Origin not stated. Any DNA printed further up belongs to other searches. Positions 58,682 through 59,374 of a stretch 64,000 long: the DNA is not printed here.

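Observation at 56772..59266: Translationally coupled tandem paralogues carrying four copies of an unrecognised ~115-125-aa module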

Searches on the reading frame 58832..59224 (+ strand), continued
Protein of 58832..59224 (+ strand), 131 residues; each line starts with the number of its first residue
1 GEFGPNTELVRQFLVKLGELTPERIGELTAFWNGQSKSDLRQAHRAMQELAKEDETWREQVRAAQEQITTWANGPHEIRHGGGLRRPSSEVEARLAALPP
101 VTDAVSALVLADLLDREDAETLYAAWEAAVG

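Call 90: find_related_loci(query=A5, collection=viral_contigs, flank=4000)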
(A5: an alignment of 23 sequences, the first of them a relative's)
Query A5 (117 aa) in viral_contigs; peptide patterns used: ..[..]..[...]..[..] (x = any residue, [..] = any of these).
148 stretches matched a pattern; 8 encode a relative of the query (tblastn E <= 1e-3); 8 distinct loci.
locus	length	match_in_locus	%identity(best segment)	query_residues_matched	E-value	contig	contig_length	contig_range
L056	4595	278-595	47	3-116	8e-27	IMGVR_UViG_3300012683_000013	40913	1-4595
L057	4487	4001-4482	43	3-116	6e-23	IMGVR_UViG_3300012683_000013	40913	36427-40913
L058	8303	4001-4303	36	3-116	6e-14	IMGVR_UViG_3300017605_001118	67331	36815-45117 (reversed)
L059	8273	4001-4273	32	10-116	1e-12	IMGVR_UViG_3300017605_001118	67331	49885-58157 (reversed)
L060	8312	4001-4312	49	4-116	4e-11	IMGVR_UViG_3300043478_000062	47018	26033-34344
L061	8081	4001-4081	70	90-116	4e-9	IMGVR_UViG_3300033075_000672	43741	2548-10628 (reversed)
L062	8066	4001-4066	68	95-116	7e-7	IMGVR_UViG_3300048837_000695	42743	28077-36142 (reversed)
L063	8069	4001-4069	61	94-116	9e-6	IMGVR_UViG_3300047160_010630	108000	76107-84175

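Call 92: find_encoding_contigs(protein=P0252, flank=8000, max_places=2)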
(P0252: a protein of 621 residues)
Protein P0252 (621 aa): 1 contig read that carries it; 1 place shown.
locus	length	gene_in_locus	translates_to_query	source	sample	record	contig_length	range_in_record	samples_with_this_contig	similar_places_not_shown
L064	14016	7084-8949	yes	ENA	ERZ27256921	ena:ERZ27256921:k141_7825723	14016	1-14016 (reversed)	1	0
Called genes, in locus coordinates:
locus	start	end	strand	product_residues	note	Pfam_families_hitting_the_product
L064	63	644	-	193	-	-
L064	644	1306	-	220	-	PF04542:Sigma70_r2 (weak), PF08281:Sigma70_r4_2, PF04545:Sigma70_r4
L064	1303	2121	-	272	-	PF03099:BPL_LplA_LipB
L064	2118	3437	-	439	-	PF00696:AA_kinase, PF01842:ACT, PF22468:ACT_9 (weak), PF01842:ACT (weak), PF13840:ACT_7, PF22468:ACT_9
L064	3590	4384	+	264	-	PF01738:DLH, PF00326:Peptidase_S9 (faint), PF20408:Abhydrolase_11 (weak)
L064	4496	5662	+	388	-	-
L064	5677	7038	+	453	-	-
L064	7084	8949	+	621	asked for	-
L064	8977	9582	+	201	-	PF00702:Hydrolase, PF12710:HAD (weak)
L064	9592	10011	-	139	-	PF21619:DUF6855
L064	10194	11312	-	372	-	PF00291:PALP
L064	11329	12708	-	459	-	PF03447:NAD_binding_3, PF00742:Homoserine_dh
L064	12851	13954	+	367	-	PF01636:APH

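Call 93: find_encoding_contigs(protein=P0243, flank=8000, max_places=2)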
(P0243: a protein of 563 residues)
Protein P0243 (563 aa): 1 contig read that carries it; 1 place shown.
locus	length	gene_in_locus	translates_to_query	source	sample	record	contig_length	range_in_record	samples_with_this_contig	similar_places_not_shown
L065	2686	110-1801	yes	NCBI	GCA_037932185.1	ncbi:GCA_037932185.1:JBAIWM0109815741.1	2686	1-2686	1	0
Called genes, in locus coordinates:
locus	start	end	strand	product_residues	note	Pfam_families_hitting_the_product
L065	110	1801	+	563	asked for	-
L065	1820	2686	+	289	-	?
